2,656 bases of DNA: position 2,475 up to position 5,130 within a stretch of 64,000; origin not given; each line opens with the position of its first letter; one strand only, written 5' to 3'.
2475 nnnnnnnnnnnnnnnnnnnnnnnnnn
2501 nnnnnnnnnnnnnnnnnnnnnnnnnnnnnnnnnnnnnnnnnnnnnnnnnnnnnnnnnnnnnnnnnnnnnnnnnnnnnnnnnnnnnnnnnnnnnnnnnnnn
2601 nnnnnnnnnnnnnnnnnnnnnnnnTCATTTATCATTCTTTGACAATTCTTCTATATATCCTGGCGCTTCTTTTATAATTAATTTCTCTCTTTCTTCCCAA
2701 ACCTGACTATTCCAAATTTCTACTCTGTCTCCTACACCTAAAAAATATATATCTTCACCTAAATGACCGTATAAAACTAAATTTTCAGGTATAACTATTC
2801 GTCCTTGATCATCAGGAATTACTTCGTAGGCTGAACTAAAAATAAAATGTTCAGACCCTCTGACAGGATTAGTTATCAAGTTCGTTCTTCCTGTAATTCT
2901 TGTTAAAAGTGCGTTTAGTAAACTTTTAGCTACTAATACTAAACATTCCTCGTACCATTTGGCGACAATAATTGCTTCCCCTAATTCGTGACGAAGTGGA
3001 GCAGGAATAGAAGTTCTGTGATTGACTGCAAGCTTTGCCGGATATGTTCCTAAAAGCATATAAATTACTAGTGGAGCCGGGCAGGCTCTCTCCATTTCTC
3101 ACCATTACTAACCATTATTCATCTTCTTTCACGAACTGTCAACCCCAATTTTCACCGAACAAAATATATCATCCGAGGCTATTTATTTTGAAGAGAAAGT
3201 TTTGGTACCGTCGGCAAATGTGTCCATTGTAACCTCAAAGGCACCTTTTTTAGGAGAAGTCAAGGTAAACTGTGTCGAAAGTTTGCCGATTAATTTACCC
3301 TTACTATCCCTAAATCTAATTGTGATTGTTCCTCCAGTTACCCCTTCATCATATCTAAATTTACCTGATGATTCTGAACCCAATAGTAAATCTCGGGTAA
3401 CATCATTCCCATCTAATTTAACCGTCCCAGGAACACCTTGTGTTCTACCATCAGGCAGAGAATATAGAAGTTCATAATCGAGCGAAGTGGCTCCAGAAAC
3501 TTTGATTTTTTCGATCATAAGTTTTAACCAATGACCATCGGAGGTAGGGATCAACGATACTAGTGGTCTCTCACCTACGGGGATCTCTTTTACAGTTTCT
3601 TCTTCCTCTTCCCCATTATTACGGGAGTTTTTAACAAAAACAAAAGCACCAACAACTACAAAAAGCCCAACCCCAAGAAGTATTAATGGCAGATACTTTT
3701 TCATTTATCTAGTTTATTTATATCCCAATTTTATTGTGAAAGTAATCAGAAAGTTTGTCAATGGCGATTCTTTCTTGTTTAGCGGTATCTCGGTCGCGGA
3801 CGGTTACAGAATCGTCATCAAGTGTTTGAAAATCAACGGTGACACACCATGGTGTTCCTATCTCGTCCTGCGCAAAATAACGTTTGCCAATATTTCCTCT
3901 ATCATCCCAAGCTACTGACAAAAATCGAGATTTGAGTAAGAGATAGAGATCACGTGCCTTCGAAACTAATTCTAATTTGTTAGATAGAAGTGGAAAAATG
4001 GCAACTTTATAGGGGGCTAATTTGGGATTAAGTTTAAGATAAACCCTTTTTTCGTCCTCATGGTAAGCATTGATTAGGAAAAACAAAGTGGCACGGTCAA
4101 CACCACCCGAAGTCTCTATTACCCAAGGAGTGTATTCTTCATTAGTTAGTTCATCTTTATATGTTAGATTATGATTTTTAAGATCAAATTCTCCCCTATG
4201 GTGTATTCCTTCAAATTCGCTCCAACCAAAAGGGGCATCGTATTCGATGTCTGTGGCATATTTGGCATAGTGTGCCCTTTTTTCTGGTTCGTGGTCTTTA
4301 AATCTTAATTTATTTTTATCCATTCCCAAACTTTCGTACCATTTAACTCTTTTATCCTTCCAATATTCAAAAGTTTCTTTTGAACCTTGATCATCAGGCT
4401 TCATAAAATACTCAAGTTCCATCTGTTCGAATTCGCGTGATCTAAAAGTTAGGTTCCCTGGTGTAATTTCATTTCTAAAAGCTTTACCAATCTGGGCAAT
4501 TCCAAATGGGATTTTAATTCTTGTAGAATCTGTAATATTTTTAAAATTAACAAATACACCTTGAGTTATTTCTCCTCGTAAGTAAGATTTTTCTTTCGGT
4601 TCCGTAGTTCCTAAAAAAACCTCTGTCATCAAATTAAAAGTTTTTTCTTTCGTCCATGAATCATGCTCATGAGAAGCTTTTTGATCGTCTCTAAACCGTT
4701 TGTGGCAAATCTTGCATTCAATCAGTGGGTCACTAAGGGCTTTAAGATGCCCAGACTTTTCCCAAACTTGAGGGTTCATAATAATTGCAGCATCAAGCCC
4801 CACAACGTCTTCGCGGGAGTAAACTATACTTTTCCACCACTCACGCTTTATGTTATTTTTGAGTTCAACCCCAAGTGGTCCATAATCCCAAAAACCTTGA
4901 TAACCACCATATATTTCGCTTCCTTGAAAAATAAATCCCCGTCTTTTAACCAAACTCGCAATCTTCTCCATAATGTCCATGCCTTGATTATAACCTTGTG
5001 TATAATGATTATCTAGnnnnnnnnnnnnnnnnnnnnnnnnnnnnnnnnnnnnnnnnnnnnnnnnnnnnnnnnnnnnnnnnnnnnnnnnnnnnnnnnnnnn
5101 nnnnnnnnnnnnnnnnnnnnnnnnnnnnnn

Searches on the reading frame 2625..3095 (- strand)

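Call 44: search_protein_families(library=pfam, proteins=[window:2625-3095:-], max_evalue=1)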
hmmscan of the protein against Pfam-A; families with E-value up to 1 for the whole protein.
window:2625-3095:- (156 aa): 2 families
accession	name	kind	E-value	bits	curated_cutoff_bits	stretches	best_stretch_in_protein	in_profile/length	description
PF02381.23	MraZ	-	6.6e-14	52.1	23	2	85-138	1-54/72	MraZ protein, putative antitoxin-like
PF13184.12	KH_5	-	0.14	12.7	27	1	23-67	22-67/69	NusA-like KH domain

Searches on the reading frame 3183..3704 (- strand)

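Call 44: search_protein_families(library=pfam, proteins=[window:3183-3704:-], max_evalue=1)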
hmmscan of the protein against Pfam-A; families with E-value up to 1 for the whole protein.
window:3183-3704:- (173 aa): 1 family
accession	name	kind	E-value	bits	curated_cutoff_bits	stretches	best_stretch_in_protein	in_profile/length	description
PF13116.12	YhdP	-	0.24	9.6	46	1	63-138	630-708/1224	YhdP protein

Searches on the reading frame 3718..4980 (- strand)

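Call 44: search_protein_families(library=pfam, proteins=[window:3718-4980:-], max_evalue=1)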
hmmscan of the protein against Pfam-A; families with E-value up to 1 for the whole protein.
window:3718-4980:- (420 aa): 3 families
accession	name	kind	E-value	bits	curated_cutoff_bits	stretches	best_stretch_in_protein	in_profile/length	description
PF03129.25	HGTP_anticodon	-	7.1e-18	65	21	1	325-415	1-92/94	Anticodon binding domain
PF00587.30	tRNA-synt_2b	-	1.8e-09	38.4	29.3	1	129-297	8-171/179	tRNA synthetase class II core domain (G, H, P, S and T)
PF18374.6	Enolase_like_N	-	0.75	9.7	25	0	12-35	15-38/52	Enolase N-terminal domain-like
